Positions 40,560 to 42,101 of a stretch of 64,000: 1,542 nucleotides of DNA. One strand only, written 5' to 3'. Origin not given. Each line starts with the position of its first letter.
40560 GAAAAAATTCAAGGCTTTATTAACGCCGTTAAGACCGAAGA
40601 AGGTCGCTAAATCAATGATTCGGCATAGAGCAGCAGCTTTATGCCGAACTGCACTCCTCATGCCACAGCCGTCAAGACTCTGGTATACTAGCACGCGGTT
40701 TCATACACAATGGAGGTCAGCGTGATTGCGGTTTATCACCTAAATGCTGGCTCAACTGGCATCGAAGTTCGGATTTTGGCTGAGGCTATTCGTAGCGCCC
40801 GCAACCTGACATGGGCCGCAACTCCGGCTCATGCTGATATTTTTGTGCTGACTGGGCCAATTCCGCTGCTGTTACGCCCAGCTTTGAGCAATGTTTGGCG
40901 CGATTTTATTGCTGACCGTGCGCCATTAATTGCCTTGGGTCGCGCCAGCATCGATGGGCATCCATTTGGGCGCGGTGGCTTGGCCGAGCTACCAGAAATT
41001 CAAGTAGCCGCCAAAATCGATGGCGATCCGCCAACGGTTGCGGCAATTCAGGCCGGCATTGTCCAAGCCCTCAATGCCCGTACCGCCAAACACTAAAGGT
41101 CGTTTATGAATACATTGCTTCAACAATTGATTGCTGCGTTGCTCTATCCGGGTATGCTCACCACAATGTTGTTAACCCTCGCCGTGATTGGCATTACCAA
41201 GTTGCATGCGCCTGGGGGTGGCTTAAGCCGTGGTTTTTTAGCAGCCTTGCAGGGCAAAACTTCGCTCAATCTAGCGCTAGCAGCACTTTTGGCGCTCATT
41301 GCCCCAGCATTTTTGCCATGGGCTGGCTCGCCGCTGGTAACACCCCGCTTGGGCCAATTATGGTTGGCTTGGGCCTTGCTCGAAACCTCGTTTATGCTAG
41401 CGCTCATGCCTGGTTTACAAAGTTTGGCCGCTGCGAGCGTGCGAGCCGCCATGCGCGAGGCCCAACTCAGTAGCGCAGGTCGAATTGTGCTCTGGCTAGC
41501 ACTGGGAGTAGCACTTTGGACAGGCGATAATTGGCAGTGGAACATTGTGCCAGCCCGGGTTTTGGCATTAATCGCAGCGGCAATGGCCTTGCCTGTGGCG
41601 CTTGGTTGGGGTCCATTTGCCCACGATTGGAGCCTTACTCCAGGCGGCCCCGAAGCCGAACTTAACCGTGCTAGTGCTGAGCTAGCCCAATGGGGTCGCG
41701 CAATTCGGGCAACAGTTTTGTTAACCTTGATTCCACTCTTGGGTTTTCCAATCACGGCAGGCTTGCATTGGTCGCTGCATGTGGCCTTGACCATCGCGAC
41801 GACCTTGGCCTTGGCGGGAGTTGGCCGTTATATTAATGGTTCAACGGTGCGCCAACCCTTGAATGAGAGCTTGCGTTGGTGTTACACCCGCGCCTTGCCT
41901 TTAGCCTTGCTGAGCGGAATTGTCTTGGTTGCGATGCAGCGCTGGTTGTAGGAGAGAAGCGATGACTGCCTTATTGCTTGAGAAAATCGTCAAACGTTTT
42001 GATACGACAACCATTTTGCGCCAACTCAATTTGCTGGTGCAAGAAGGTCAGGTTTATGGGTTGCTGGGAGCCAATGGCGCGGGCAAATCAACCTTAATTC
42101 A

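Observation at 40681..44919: Five-gene operon: cysteine-less NuoB-like protein, degenerate NuoH-like membrane protein, ABC exporter and orphan GlpB-like flavoprotein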

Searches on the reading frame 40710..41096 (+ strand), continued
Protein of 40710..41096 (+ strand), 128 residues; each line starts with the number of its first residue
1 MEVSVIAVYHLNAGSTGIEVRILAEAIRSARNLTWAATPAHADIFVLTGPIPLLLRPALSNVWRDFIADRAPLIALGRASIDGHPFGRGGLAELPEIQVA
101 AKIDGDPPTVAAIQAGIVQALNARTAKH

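Call 84: search_protein_families(library=pfam, proteins=[L018:3367-3687:+, L018:3724-5226:+, L018:5435-9727:+, L009:13095-14291:+, L009:9264-9995:-, L009:7852-9114:+, L010:9333-10064:+, L010:5233-6024:+, L019:7636-8355:+], max_evalue=0.01)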
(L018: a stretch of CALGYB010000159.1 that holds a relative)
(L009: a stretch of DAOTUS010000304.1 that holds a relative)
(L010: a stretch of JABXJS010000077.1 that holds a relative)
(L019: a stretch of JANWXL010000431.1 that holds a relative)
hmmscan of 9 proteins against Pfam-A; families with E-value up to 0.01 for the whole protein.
L018:3367-3687:+ (106 aa): 3 families
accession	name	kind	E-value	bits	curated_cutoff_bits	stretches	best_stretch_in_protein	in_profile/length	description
PF12840.13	HTH_20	-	2.1e-05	24.8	27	1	25-76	1-48/51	Helix-turn-helix domain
PF01022.26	HTH_5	-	8.9e-05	22.7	22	0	59-74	28-43/47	Bacterial regulatory protein, arsR family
PF03965.22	Penicillinase_R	-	0.0011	19.8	22.6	1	32-101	7-76/115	Penicillinase repressor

L018:3724-5226:+ (500 aa): 0 families

L018:5435-9727:+ (1430 aa): 16 families
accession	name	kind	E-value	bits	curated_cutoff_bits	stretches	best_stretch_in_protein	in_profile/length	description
PF13424.12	TPR_12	-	1e-34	119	30.1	4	1182-1249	5-74/77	Tetratricopeptide repeat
PF00211.25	Guanylate_cyc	-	6.5e-29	101.3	21.9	2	317-506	7-175/183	Adenylate and Guanylate cyclase catalytic domain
PF00515.34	TPR_1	-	5.2e-26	89.8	27.8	3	1181-1210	2-31/34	Tetratricopeptide repeat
PF07719.23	TPR_2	-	2.7e-25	86.8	27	3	1220-1249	1-30/34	Tetratricopeptide repeat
PF13191.12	AAA_16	-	4e-24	86.4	32.6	1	533-712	2-159/167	AAA ATPase domain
PF13374.12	TPR_10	-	1.5e-18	66.6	27.5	3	1219-1251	1-33/42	Tetratricopeptide repeat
PF13181.12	TPR_8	-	1.2e-17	62.9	25.7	0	1301-1331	2-32/34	Tetratricopeptide repeat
PF17874.7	TPR_MalT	-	1.3e-14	54.7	45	2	1113-1291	14-192/336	MalT-like TPR region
PF13432.12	TPR_16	-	1.1e-08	35.8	32.7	3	979-1043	1-61/65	Tetratricopeptide repeat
PF13176.12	TPR_7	-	2.8e-08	33.6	27.9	0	1226-1252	5-31/36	Tetratricopeptide repeat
PF13428.12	TPR_14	-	1.3e-06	29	23.5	0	1222-1250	3-31/44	Tetratricopeptide repeat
PF13401.12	AAA_22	-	3e-06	28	27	1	558-716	8-118/130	AAA domain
PF13604.12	AAA_30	-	0.00041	20.6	27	1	549-590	12-53/191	AAA domain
PF14938.12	SNAP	-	0.0017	18.3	25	0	1153-1285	48-180/282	Soluble NSF attachment protein, SNAP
PF22727.1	NCH2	-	0.0056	17.2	27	0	1129-1169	30-70/96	NACHT C-terminal Helical domain 2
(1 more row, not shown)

L009:13095-14291:+ (398 aa): 3 families
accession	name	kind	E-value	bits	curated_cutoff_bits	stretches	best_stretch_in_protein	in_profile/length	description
PF00583.31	Acetyltransf_1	-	4.5e-08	33.8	20.7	1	226-369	2-114/116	Acetyltransferase (GNAT) family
PF13508.13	Acetyltransf_7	-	0.0052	17.6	27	0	264-336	3-51/84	Acetyltransferase (GNAT) domain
PF13480.13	Acetyltransf_6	-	0.0053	17.4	22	0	205-281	14-89/143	Acetyltransferase (GNAT) domain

L009:9264-9995:- (243 aa): 0 families

L009:7852-9114:+ (420 aa): 1 family
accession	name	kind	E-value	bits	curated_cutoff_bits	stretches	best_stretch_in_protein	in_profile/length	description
PF00171.27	Aldedh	-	1.4e-18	67.1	23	2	3-282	32-298/461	Aldehyde dehydrogenase family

L010:9333-10064:+ (243 aa): 1 family
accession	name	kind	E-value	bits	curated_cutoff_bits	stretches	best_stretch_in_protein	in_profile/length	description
PF09335.16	VTT_dom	-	3.5e-22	79.6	33.9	1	61-191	1-122/123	VTT domain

L010:5233-6024:+ (263 aa): 2 families
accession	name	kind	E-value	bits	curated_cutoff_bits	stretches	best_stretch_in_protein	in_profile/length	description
PF04672.18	Methyltransf_19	-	1.4e-49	169.4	26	1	8-237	6-245/268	S-adenosyl methyltransferase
PF13649.12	Methyltransf_25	-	0.0047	18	27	0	79-176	8-96/97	Methyltransferase domain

L019:7636-8355:+ (239 aa): 0 families

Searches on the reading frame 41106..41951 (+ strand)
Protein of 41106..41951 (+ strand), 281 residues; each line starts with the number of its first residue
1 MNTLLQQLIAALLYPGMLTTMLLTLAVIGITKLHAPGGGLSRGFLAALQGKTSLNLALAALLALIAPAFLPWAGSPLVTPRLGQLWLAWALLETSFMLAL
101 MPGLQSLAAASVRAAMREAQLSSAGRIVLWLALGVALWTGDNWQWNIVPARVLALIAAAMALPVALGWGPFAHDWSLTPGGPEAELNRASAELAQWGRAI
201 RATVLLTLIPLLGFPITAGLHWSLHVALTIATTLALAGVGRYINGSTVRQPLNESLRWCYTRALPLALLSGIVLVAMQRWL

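Call 3: search_protein_families(library=pfam, proteins=[window:41106-41951:+], max_evalue=1)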
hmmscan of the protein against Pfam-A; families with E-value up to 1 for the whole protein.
window:41106-41951:+ (281 aa): 0 families

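Call 4: search_protein_families(library=ncbifam, proteins=[window:41106-41951:+], max_evalue=1)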
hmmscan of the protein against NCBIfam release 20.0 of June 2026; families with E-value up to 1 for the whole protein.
window:41106-41951:+ (281 aa): 0 families

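Call 24: find_homologous_proteins(query=window:41106-41951:+, max_evalue=0.001)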
Query window:41106-41951:+ (281 aa): 8 proteins with E <= 0.001 among 8000 candidates.
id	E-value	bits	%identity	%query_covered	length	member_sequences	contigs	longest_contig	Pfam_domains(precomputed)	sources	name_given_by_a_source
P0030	6.9e-165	566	98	100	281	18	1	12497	-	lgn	-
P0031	4.2e-88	314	57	100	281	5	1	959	-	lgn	-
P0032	7.0e-81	290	53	100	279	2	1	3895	-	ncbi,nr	ncbi:MAG TPA: hypothetical protein VD886_22100, partial [Herpetosiphonaceae bacterium]|nr:hypothetic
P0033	3.5e-80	288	58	99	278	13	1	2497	-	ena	-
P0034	5.5e-64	235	50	94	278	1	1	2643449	-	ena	-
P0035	5.1e-20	90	35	76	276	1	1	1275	-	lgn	-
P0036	4.2e-15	74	33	81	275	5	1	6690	-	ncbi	-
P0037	1.6e-14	72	51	32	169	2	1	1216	-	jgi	jgi:hypothetical protein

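Call 28: search_solved_structures(query=A2, max_evalue=10, show_alignments=3)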
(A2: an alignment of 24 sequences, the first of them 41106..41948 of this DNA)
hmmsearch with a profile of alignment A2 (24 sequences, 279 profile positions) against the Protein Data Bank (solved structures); distinct sequences matched with E-value up to 10: 1.
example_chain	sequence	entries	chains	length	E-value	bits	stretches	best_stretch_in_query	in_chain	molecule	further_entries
5ces_A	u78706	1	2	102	1.4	11.4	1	171-227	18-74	PA0618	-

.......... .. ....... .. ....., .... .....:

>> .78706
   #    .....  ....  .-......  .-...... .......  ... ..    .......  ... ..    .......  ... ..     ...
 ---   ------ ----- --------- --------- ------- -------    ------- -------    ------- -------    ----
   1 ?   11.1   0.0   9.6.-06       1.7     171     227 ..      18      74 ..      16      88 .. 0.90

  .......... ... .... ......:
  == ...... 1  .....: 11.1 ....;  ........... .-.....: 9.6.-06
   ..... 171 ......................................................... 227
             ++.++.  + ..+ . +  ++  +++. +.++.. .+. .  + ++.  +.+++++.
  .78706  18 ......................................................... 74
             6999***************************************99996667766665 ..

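Call 38: predict_structure(alignment_id=A3)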
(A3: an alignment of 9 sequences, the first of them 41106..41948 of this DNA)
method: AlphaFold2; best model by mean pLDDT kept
length: 281 residues; sequences in the alignment: 9
mean_pLDDT: 83.2   pTM: 0.82
mean pLDDT of the five models: 83.2, 80.6, 79.6, 77.9, 71.9
residues with pLDDT >= 90: 58; 70-90: 190; 50-70: 33; < 50: 0
segments of 3 or more residues with pLDDT < 50: none
pLDDT, mean of each block of 10 residues (from residue 1): 67 73 89 80 87 88 87 68 83 92 87 88 91 85 81 90 87 71 81 89 91 69 82 89 79 85 90 85 58
secondary structure, 60 per line:
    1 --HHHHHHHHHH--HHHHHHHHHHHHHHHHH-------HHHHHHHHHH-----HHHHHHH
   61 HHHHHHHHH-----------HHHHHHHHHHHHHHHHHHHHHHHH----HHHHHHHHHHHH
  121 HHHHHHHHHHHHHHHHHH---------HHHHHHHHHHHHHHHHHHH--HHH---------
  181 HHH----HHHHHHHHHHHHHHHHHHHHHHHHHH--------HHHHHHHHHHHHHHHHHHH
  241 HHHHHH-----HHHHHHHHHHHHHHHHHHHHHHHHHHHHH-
elements in order: H3-12 H15-31 H39-48 H54-69 H81-104 H109-138 H148-166 H188-213 H222-246 H252-280

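Call 43: fold_search(model_id=the predicted structure, library=pdb)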
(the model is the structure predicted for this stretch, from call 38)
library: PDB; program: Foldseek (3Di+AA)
matches with E <= 10: 345; with E <= 0.001: 68
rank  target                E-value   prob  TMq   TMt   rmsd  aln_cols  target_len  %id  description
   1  7z0s_D                1.1e-05  1.00  0.70  0.65   5.6       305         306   21  Structure of the Escherichia coli formate hydrogenlyase complex (anaerobic preparation, without formate dehydrogenase  (released 2022-09-28)
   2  7p7c_H                1.5e-05  1.00  0.61  0.57   8.7       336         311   17  Complex I from E. coli, DDM/LMNG-purified, Apo, Open state (released 2022-09-21)
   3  7p7k_H                1.9e-05  1.00  0.71  0.67   5.3       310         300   18  Complex I from E. coli, DDM/LMNG-purified, with DQ, Resting state (released 2022-09-21)
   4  7z7r_H                2.4e-05  1.00  0.69  0.61   7.8       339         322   15  Complex I from E. coli, LMNG-purified, Apo, Open-ready state (released 2022-09-21)
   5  7z7v_H                3.0e-05  1.00  0.71  0.63   8.0       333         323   16  Complex I from E. coli, LMNG-purified, under Turnover at pH 6, Open-ready state (released 2022-09-21)
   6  7p7e_H                3.5e-05  1.00  0.61  0.58   8.4       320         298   16  Complex I from E. coli, DDM/LMNG-purified, Apo, Resting state (released 2022-09-21)
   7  7p64_H                3.8e-05  1.00  0.68  0.62   7.8       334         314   16  Complex I from E. coli, DDM/LMNG-purified, under Turnover at pH 6, Open state (released 2022-09-21)
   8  7p7l_H                5.1e-05  1.00  0.67  0.61   7.9       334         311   16  Complex I from E. coli, DDM/LMNG-purified, with NADH and FMN, Open state (released 2022-09-21)
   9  8ud1_1H               8.2e-05  1.00  0.60  0.54   6.8       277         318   18  High resolution in-situ structure of complex I in respiratory supercomplex (composite) (released 2024-06-19)
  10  8e73_1M               1.0e-04  1.00  0.59  0.53   5.1       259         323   14  Vigna radiata supercomplex I+III2 (full bridge) (released 2023-01-11)
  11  9g83_H                1.1e-04  1.00  0.61  0.51   7.5       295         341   16  Respiratory supercomplex CI1-CIII2-CIV2-(cbb3)1 from alphaproteobacterium (released 2026-02-04)
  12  7p69_H                1.2e-04  1.00  0.66  0.61   7.1       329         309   17  Complex I from E. coli, DDM/LMNG-purified, under Turnover at pH 6, Resting state (released 2022-09-21)
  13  7r45_H                1.2e-04  1.00  0.62  0.57   6.2       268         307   19  Bovine complex I in the presence of IM1761092, deactive class i (Composite map) (released 2023-02-08)
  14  6khj_A                1.3e-04  1.00  0.69  0.54   8.4       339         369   15  Supercomplex for electron transfer (released 2020-02-12)
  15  7qsd_H                1.3e-04  1.00  0.62  0.56   4.1       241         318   20  Bovine complex I in the active state at 3.1 A (released 2022-03-02)
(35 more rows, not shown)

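Call 75: search_protein_representatives(alignment_id=A3)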
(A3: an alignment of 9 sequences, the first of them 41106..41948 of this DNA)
Query: 9 sequences, 280 profile positions. Proteins with E-value up to 0.001 (for the whole library): 92; up to 1e-10: 77; up to 1e-30: 51. The best 92 are listed.
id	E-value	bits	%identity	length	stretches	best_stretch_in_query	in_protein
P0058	5.4e-93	328.1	-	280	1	1-280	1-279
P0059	4.8e-65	236.5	-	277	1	5-276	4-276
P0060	3.1e-63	230.5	-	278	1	9-280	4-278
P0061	4.1e-63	230.1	-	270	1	10-279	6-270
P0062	4.5e-63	230.0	-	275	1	9-276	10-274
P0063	1.2e-62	228.5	-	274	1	5-276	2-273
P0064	1.6e-58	215.0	-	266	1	8-276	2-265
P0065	2.5e-57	211.2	-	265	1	8-276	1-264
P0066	4.2e-56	207.1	-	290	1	5-274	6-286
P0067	6.9e-56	206.4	-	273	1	4-277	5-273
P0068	2.2e-55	204.8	-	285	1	4-276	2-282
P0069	4.7e-55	203.7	-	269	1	7-277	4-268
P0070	8.7e-55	202.8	-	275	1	1-280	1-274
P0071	1.1e-54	202.5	-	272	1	7-277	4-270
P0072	6.9e-54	199.8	-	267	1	7-276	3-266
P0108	1.5e-32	129.9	-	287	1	8-277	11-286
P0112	7.0e-28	114.5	-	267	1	4-276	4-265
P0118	5.1e-22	95.3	-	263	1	1-273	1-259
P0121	1.6e-21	93.7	-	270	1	7-276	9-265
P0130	4.4e-16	75.8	-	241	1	6-271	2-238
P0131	4.1e-14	69.4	-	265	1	5-275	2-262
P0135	1.3e-10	57.9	-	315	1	7-276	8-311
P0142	3.0e-06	43.5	-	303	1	1-275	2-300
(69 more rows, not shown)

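Call 76: search_protein_families(library=pfam, proteins=[P0135, P0142, P0131, P0130, P0121, P0118, P0112, P0108], max_evalue=1)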
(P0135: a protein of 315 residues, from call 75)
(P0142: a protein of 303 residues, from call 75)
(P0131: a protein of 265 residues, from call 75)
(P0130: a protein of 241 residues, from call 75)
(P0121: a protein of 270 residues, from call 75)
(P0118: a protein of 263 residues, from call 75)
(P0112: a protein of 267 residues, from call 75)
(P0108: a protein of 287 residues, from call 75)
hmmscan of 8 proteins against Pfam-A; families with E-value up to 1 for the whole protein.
P0135 (315 aa): 1 family
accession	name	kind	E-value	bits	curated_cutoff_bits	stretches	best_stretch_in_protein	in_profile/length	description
PF00146.26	NADHdh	-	3.6e-47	161.6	27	1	19-309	8-297/298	NADH dehydrogenase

P0142 (303 aa): 2 families
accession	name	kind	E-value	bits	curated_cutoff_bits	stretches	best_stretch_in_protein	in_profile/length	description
PF00146.26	NADHdh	-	1.5e-51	176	27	1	24-299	14-296/298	NADH dehydrogenase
PF02990.21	EMP70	-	0.00062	19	27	1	84-192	275-383/517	Endomembrane protein 70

P0131 (265 aa): 0 families

P0130 (241 aa): 1 family
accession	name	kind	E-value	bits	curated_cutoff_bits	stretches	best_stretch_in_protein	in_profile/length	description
PF00032.22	Cytochrom_B_C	-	0.38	11.4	20.7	1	49-106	35-92/102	Cytochrome b(C-terminal)/b6/petD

P0121 (270 aa): 0 families

P0118 (263 aa): 2 families
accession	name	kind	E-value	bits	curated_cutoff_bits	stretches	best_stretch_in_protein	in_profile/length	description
PF00146.26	NADHdh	-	0.049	13.4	27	0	51-259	70-296/298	NADH dehydrogenase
PF03170.19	BcsB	-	0.56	8.9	21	1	112-139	170-197/606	Bacterial cellulose synthase subunit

P0112 (267 aa): 0 families

P0108 (287 aa): 0 families
